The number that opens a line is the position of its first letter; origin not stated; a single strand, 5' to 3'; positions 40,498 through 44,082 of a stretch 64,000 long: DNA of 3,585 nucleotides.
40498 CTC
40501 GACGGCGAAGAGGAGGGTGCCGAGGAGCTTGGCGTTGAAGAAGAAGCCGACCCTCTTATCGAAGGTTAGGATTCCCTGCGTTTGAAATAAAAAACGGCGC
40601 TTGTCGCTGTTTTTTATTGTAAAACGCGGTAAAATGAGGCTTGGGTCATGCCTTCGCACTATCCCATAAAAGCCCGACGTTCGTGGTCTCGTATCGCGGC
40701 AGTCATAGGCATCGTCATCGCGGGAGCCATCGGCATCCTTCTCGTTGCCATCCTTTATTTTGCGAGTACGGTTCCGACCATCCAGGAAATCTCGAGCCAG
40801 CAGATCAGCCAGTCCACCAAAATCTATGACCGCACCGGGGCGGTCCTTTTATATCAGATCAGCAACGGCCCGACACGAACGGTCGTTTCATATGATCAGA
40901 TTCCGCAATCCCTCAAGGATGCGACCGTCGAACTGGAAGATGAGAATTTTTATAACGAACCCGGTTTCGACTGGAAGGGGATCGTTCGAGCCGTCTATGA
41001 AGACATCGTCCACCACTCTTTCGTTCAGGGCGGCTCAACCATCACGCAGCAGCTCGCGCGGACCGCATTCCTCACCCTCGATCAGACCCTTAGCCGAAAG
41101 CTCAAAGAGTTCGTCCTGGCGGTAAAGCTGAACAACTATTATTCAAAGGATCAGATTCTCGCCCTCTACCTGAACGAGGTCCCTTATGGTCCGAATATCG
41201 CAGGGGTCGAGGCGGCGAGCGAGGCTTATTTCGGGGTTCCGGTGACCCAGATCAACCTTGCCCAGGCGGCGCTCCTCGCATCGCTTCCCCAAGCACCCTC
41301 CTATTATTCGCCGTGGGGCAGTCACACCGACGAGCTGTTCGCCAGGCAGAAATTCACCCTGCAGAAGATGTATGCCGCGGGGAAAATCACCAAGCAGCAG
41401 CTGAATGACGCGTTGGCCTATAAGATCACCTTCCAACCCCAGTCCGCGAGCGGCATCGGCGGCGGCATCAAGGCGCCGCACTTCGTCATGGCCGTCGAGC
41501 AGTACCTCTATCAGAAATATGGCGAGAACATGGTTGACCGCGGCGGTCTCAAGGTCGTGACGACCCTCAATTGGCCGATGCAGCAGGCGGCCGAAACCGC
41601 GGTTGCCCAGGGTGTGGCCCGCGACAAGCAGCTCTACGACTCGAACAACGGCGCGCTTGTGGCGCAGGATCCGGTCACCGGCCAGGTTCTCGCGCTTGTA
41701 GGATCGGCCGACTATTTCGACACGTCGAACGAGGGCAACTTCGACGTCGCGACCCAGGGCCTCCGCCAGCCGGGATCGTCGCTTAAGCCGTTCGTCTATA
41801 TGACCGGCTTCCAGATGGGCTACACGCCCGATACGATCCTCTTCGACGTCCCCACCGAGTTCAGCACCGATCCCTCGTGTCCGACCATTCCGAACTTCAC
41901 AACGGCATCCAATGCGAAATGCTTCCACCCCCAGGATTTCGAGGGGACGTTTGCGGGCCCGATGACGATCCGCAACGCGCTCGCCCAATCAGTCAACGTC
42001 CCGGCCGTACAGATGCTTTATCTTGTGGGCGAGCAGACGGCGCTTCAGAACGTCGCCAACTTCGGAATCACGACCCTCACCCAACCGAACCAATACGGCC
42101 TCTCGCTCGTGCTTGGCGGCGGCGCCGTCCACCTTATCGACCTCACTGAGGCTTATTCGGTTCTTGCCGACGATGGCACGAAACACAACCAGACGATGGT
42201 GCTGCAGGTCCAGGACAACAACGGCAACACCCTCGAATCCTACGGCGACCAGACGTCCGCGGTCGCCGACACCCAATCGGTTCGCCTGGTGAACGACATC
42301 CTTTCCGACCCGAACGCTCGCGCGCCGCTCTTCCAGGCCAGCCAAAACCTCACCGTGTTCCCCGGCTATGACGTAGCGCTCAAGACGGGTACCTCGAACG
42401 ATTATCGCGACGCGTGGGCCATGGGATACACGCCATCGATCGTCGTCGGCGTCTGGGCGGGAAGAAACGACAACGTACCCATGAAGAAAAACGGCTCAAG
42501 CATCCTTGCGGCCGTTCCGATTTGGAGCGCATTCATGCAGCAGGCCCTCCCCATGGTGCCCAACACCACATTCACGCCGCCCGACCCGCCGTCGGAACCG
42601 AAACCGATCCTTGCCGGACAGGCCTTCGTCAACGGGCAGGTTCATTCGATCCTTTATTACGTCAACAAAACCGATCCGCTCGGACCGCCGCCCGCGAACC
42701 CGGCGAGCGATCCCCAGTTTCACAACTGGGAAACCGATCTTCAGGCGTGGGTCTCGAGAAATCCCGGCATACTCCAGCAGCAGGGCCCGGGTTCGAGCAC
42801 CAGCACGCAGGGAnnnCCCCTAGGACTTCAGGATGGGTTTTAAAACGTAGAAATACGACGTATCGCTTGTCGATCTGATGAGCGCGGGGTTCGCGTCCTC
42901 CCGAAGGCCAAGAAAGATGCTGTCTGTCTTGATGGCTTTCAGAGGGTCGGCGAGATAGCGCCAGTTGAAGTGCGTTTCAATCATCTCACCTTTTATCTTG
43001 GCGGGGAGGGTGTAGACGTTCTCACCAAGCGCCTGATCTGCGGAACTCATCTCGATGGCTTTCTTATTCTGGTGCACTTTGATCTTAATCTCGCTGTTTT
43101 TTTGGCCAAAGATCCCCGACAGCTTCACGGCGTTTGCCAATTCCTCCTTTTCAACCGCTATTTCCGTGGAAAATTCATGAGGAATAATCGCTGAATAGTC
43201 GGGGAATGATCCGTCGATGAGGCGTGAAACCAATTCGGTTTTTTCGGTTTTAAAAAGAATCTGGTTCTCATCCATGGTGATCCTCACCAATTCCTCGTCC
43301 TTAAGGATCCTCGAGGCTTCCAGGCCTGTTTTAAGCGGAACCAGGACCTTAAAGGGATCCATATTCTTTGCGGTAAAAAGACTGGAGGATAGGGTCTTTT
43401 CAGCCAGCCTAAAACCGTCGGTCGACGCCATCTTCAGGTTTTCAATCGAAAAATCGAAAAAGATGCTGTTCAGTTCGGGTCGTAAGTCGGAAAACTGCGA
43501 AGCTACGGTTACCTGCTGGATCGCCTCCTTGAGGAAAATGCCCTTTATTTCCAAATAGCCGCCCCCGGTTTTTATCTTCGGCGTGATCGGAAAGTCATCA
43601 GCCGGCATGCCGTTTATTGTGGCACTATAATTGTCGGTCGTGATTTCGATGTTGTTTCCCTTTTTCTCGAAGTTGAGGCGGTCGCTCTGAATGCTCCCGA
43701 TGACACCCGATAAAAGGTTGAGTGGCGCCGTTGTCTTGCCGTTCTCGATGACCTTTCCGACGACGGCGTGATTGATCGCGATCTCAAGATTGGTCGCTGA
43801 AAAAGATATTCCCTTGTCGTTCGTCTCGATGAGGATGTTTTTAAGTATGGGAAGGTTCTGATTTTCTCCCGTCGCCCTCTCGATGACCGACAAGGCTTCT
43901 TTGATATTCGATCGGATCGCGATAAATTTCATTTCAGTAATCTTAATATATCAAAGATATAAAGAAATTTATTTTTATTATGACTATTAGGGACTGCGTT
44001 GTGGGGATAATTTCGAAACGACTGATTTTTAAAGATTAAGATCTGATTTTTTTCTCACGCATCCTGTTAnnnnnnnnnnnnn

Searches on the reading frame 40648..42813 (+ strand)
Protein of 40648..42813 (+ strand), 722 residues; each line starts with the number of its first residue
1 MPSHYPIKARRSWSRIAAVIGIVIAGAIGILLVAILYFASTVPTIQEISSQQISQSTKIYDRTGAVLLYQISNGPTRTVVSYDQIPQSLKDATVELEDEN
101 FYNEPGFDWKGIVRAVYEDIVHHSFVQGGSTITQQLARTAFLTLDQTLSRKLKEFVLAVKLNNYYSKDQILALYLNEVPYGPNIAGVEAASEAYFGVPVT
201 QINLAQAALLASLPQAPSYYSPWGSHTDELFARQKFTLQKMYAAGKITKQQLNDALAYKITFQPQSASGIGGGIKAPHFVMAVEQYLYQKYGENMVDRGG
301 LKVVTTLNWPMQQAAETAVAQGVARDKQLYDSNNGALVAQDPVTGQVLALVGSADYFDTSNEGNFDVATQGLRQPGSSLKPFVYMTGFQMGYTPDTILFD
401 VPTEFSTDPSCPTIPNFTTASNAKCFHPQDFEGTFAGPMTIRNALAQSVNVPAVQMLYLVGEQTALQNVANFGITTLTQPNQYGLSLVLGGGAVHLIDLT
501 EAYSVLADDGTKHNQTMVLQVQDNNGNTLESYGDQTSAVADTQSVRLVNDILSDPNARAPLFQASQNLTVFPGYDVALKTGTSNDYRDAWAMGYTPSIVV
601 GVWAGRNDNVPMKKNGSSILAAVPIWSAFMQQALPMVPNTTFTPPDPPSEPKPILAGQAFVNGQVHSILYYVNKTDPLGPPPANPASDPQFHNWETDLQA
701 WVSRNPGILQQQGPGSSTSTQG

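Call 6: search_protein_families(library=pfam, proteins=[window:40648-42813:+])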
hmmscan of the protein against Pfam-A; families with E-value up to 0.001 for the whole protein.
window:40648-42813:+ (722 aa): 2 families
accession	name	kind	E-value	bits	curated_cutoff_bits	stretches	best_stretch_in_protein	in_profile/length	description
PF00912.28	Transgly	-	1.2e-59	201.2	27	1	68-241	5-177/178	Transglycosylase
PF00905.27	Transpeptidase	-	2.7e-18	66.7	22.1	1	335-597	1-267/299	Penicillin binding protein transpeptidase domain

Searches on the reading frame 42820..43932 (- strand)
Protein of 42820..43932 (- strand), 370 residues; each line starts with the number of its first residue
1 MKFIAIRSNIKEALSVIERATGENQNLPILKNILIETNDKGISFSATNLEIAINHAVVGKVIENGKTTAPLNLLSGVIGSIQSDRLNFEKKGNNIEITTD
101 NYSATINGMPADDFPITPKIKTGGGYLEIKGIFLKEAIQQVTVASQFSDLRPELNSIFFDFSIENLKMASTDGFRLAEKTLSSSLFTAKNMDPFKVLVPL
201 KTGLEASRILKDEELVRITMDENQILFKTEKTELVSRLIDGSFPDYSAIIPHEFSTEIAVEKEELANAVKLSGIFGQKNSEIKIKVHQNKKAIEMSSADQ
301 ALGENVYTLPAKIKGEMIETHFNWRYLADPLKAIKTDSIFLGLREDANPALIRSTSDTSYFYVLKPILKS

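Call 6: search_protein_families(library=pfam, proteins=[window:42820-43932:-])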
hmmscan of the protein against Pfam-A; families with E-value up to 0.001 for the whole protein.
window:42820-43932:- (370 aa): 3 families
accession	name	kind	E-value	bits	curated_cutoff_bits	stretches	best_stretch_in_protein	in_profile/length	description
PF02767.21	DNA_pol3_beta_2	-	3.9e-25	88.8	27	1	131-245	4-116/116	DNA polymerase III beta subunit, central domain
PF00712.24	DNA_pol3_beta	-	1.1e-19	71.2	24.4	1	1-116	1-118/120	DNA polymerase III beta subunit, N-terminal domain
PF02768.20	DNA_pol3_beta_3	-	2.3e-16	60.2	27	1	249-366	3-119/121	DNA polymerase III beta subunit, C-terminal domain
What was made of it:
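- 42820..43932 (-): dnaN (DNA polymerase III beta clamp, 370 aa). Pfam DNA_pol3_beta, _2 and _3 domains (call 6).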
